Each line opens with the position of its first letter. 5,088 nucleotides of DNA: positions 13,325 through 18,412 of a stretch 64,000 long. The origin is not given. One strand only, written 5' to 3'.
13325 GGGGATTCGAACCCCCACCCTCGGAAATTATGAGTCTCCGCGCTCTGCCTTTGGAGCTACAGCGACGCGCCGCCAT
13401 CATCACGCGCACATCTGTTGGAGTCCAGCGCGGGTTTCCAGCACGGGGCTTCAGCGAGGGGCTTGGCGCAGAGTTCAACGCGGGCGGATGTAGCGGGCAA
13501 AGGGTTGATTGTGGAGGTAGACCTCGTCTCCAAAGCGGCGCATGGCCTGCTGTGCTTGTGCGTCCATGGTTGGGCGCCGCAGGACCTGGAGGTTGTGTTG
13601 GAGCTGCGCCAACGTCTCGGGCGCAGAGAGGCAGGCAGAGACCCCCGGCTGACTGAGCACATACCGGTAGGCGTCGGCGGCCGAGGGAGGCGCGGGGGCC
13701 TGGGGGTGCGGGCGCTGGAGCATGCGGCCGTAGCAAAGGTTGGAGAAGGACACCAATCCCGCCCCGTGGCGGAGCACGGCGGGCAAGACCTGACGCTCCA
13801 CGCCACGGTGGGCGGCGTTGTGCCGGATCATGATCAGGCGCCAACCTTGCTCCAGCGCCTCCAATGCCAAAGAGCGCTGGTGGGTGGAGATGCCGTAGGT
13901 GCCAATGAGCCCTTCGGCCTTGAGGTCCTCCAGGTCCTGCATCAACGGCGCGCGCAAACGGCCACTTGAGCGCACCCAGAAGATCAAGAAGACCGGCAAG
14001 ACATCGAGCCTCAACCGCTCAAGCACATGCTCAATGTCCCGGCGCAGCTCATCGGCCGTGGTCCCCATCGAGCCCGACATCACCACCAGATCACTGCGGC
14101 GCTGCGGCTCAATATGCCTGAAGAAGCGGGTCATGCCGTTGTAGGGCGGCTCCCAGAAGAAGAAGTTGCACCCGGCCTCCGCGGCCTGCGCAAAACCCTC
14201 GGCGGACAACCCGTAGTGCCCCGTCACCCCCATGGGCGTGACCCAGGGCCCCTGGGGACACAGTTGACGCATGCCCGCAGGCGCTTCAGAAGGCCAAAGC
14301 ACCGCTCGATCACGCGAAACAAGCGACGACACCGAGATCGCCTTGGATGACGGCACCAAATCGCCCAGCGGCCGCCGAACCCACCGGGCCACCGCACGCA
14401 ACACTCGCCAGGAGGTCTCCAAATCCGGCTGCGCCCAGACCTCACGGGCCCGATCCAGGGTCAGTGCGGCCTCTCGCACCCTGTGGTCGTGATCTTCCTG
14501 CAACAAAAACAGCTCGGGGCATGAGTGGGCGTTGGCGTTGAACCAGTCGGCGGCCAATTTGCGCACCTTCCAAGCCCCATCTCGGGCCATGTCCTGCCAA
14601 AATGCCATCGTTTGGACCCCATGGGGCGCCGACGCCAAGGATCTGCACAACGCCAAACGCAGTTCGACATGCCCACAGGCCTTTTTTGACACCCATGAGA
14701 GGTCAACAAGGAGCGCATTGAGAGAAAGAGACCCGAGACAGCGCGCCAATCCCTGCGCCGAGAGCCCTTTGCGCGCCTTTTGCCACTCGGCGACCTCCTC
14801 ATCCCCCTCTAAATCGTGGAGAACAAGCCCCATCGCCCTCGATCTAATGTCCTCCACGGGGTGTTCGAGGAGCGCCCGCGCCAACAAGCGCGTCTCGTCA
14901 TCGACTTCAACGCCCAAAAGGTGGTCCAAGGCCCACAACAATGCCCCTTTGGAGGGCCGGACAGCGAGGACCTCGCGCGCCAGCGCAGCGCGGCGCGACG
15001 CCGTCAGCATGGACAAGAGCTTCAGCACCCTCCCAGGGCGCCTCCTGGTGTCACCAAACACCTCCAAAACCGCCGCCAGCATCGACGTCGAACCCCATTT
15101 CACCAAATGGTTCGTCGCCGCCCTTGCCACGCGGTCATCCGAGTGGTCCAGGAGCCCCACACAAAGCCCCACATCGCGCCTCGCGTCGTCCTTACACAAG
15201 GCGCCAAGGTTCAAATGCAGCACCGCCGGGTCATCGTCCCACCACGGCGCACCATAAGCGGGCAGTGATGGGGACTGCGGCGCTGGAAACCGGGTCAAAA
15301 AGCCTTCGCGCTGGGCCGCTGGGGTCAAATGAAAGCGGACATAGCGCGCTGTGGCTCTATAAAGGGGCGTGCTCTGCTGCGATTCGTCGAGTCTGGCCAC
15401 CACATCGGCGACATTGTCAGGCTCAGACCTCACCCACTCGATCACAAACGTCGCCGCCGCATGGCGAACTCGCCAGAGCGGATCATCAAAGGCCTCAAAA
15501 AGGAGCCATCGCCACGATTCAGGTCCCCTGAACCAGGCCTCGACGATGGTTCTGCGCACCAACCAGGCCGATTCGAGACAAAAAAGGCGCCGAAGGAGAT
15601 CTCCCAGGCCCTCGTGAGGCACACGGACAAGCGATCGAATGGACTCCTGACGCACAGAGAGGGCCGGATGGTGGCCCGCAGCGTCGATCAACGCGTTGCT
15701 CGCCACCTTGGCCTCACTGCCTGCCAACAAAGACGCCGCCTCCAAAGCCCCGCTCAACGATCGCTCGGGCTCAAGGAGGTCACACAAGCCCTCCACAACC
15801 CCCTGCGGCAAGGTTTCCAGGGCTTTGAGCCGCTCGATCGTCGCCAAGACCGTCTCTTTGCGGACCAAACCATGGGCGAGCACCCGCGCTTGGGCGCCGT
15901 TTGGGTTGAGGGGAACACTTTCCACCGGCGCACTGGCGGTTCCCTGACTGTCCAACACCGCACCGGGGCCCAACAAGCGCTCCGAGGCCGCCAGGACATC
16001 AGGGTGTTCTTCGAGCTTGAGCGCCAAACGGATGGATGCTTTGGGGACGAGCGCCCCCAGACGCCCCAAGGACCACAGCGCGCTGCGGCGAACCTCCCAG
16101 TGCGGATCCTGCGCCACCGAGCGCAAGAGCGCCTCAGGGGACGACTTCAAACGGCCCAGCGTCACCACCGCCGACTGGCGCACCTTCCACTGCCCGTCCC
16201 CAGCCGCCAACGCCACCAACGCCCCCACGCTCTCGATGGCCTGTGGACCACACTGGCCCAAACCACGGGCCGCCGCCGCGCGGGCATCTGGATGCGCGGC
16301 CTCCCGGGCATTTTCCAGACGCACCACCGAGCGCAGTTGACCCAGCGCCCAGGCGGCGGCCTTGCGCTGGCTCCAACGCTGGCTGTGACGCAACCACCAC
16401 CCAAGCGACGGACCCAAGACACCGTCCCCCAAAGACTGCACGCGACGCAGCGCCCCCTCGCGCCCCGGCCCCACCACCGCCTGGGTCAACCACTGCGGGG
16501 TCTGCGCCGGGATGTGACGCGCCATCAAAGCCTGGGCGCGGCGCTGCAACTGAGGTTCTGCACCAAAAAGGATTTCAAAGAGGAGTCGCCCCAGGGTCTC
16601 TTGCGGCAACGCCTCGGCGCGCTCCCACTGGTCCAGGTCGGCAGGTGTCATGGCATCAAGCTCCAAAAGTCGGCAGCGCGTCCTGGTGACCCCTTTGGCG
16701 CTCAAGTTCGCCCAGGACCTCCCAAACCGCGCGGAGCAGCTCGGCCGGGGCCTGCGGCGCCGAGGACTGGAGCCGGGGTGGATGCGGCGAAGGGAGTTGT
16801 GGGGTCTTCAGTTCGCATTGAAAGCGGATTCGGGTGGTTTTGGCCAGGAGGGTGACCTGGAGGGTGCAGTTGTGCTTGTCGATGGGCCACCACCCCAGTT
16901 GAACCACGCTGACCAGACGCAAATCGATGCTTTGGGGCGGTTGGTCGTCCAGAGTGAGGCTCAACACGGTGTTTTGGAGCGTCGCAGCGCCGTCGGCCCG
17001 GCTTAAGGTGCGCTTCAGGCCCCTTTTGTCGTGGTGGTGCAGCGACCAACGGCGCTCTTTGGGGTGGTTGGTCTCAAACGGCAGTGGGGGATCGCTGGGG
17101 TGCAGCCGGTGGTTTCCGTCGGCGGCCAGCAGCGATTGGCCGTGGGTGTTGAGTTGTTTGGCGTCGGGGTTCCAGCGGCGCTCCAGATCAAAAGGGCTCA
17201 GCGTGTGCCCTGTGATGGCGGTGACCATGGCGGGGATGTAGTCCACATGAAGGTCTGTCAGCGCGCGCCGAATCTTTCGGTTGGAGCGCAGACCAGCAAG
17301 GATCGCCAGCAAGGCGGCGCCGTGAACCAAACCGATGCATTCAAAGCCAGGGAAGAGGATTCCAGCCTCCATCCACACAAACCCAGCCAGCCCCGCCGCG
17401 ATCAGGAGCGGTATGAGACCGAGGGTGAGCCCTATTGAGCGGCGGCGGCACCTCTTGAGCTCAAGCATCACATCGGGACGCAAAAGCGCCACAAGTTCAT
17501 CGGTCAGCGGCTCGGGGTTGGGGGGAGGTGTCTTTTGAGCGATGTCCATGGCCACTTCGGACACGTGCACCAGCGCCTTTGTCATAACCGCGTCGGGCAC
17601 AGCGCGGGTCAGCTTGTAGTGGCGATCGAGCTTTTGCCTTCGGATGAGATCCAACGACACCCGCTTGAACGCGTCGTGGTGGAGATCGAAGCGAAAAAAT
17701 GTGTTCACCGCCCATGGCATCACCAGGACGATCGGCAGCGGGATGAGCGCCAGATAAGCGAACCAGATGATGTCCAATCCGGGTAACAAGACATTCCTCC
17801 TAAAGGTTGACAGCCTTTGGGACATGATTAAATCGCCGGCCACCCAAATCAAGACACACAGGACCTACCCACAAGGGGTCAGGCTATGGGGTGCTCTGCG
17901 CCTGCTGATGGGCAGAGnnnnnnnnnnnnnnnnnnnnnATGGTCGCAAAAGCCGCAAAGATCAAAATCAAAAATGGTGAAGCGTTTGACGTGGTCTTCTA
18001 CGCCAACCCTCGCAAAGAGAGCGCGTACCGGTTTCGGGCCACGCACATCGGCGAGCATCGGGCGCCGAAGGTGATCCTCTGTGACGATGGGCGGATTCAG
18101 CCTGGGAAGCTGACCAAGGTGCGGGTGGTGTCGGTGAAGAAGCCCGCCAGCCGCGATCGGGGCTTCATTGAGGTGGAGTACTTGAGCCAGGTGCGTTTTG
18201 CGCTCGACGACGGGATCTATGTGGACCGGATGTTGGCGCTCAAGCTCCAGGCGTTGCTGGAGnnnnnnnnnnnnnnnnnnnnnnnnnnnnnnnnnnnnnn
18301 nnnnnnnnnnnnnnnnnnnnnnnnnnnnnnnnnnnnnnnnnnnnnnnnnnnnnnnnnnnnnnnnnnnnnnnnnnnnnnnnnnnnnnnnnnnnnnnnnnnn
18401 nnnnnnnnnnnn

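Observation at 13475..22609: Divergent four-gene cluster: AAA_5/MoxR-like ATPase + HEAT-HExxH-vWA giant, facing a membrane protein + HEAT-aldo/keto-reductase fusion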

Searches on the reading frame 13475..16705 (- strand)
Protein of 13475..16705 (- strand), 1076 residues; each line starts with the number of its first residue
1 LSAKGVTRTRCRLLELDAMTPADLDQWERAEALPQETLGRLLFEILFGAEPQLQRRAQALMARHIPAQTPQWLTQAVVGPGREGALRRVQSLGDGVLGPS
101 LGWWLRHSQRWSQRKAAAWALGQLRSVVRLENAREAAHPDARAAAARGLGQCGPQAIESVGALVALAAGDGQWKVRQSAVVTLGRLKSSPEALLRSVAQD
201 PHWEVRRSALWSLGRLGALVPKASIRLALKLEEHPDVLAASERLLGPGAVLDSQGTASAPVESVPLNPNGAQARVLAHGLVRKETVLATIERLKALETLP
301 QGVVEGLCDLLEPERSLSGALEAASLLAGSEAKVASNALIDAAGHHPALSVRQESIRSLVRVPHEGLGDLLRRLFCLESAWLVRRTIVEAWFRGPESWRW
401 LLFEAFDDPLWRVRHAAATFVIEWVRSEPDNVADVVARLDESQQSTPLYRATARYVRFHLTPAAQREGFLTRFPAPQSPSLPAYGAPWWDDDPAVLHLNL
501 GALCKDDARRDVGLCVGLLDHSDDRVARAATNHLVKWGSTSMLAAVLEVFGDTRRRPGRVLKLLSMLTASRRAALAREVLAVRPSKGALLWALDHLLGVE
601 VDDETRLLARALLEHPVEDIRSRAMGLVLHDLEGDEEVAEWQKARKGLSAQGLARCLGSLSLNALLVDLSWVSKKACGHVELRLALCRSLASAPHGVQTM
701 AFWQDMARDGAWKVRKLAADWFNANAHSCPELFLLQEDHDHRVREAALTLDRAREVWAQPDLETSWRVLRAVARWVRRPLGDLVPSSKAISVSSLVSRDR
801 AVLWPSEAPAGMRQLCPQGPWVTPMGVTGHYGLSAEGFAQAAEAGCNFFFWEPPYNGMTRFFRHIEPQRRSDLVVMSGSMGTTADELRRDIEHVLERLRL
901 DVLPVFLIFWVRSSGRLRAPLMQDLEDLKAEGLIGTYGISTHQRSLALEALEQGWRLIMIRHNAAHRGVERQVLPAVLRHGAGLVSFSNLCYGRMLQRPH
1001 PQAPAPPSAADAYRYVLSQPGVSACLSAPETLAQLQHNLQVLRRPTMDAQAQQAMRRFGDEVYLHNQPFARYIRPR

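Call 7: search_protein_families(library=pfam, proteins=[window:13475-16705:-], max_evalue=0.1)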
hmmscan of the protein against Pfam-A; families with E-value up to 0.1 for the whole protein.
window:13475-16705:- (1076 aa): 5 families
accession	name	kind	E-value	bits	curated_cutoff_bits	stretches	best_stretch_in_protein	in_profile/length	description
PF13646.12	HEAT_2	-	1.1e-22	80.5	27.7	3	163-243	4-85/88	HEAT repeats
PF02985.28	HEAT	-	7.9e-15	54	23.5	1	193-217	5-28/31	HEAT repeat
PF00248.27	Aldo_ket_red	-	8.2e-10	38.7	24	1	881-998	81-200/291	Aldo/keto reductase family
PF03130.22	HEAT_PBS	-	6.7e-06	26.6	20.9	0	114-131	2-15/27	PBS lyase HEAT-like repeat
PF13513.12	HEAT_EZ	-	0.00013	22.9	27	1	141-186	3-55/55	HEAT-like repeat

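Call 8: search_protein_families(library=padloc, proteins=[window:13475-16705:-], max_evalue=0.1)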
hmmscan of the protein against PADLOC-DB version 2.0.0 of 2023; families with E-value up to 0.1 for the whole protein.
window:13475-16705:- (1076 aa): 0 families

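Call 9: search_protein_families(library=ncbifam, proteins=[window:13475-16705:-], max_evalue=0.01)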
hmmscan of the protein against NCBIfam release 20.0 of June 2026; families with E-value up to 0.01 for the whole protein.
window:13475-16705:- (1076 aa): 4 families
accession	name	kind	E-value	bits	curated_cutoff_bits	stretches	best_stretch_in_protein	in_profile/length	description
NF049922.1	MethglyxlRedYdjG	equivalog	0.00036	19.7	550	1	884-993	111-223/326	NADH-dependent methylglyoxal reductase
NF010374.0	PRK13800.1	equivalog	0.00062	18.1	1196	1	135-229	786-878/898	fumarate reductase/succinate dehydrogenase flavoprotein subunit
NF008377.0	PRK11172.1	equivalog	0.0027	17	327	1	884-999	72-190/267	2,5-didehydrogluconate reductase DkgB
NF045915.1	PhycobilmeDegNblB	equivalog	0.0086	15.6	300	0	136-218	78-159/214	phycobilisome degradation protein NblB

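Call 79: find_encoding_contigs(protein=window:13475-16651:-, flank=3000, max_places=5)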
Protein window:13475-16651:- (1058 aa): no gene with exactly this product is on record in the collection.

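Call 90: find_related_loci(query=window:13478-16651:-, collection=genome_contigs, flank=8000)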
Query window:13478-16651:- (1058 aa) in genome_contigs; peptide patterns used: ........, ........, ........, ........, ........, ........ (x = any residue, [..] = any of these).
23 stretches matched a pattern, but none encodes a relative of the query by tblastn (E <= 1e-3).

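Call 91: find_related_loci(query=window:13478-16651:-, collection=metagenome_contigs, flank=8000)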
Query window:13478-16651:- (1058 aa) in metagenome_contigs; peptide patterns used: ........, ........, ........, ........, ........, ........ (x = any residue, [..] = any of these).
25 stretches matched a pattern, but none encodes a relative of the query by tblastn (E <= 1e-3).

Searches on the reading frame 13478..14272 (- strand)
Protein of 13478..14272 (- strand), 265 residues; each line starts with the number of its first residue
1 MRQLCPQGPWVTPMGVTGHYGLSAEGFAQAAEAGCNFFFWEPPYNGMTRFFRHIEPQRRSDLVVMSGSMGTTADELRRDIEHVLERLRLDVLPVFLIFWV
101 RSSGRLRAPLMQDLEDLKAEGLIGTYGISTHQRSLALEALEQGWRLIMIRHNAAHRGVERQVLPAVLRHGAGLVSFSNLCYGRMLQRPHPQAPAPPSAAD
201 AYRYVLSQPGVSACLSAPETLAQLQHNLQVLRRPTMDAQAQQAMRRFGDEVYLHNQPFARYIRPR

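Call 84: search_solved_structures(query=window:13478-14272:-, max_evalue=0.01, show_alignments=2)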
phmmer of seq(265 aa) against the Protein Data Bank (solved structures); distinct sequences matched with E-value up to 0.01: 10.
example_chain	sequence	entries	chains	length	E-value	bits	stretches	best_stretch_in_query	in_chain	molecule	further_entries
4exa_A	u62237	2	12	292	2.4e-07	33.8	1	72-230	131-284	Putative uncharacterized protein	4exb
5dan_A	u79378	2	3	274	3.5e-07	33.2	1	53-183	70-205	2,5-diketo-D-gluconic acid reductase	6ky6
6kik_A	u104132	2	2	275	3.6e-07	33.2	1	53-183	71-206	Oxidoreductase, aldo/keto reductase family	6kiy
4pmj_A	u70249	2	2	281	3.9e-05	26.5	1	79-187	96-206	Putative oxidoreductase | Aldo-keto reductase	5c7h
4xap_A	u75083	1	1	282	4e-05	26.5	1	79-187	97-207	Aldo-keto reductase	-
1ynp_A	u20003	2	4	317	0.00024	23.9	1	80-192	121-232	oxidoreductase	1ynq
6cia_A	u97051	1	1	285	0.00051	22.8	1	76-182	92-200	Aldo/keto reductase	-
3n2t_A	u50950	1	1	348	0.00051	22.8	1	75-193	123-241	Putative oxidoreductase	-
9wk1_D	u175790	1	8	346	0.00061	22.6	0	70-183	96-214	DON 3-epimerase chain D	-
4wgh_A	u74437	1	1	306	0.00067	22.5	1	76-182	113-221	Aldehyde reductase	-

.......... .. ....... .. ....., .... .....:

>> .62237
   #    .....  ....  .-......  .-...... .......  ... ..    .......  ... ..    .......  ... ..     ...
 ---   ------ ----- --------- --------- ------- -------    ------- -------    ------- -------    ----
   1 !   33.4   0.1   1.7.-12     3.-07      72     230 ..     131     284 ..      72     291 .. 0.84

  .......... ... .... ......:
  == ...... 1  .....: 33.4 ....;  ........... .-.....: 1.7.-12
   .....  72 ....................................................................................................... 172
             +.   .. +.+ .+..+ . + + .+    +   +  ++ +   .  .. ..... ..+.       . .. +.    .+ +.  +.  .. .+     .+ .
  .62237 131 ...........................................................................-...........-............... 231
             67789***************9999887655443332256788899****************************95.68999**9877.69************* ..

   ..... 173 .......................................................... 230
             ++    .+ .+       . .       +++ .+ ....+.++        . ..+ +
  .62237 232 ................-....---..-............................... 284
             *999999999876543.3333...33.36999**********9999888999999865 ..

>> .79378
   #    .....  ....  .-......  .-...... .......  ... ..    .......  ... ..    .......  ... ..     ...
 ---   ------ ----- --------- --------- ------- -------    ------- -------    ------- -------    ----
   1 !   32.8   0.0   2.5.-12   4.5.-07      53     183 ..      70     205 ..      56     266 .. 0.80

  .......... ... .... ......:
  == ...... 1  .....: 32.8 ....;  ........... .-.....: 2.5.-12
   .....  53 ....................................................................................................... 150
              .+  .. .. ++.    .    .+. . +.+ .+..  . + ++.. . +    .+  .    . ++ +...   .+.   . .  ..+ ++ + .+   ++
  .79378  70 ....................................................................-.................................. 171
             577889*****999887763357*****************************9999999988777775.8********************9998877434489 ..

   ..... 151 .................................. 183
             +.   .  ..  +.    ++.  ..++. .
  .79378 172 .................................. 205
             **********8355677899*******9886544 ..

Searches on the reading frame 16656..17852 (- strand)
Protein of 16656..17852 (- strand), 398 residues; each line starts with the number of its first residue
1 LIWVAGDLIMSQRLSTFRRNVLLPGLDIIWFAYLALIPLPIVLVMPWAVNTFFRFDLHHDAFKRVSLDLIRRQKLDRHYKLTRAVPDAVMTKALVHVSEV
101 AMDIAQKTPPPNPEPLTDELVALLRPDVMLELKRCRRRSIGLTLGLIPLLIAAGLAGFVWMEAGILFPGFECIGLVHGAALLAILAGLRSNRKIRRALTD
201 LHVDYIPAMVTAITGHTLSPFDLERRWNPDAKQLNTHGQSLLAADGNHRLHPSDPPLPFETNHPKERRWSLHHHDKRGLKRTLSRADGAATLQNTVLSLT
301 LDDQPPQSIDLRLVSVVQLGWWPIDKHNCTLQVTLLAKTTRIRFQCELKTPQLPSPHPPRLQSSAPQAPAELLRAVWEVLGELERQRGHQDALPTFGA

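Call 7: search_protein_families(library=pfam, proteins=[window:16656-17852:-], max_evalue=0.1)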
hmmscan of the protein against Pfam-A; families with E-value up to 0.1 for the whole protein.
window:16656-17852:- (398 aa): 0 families

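Call 8: search_protein_families(library=padloc, proteins=[window:16656-17852:-], max_evalue=0.1)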
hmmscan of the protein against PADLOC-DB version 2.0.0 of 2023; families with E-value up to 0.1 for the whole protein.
window:16656-17852:- (398 aa): 0 families

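Call 9: search_protein_families(library=ncbifam, proteins=[window:16656-17852:-], max_evalue=0.01)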
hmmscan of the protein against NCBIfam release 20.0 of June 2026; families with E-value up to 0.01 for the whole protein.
window:16656-17852:- (398 aa): 0 families

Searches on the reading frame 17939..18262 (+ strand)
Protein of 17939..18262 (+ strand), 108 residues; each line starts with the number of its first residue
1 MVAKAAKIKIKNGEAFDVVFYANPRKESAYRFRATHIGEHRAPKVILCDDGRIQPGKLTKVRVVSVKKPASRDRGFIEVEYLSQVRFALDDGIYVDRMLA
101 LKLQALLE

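Call 73: search_protein_families(library=pfam, proteins=[window:17939-18262:+], max_evalue=10)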
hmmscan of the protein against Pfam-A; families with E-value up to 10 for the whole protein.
seq(108 aa): 2 families
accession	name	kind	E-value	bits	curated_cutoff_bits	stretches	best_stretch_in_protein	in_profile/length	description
PF12945.12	PilZNR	-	0.093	13.3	23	1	6-45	42-78/85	Flagellar protein YcgR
PF10989.13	DUF2808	-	0.21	12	25.3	1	10-51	99-142/146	Protein of unknown function (DUF2808)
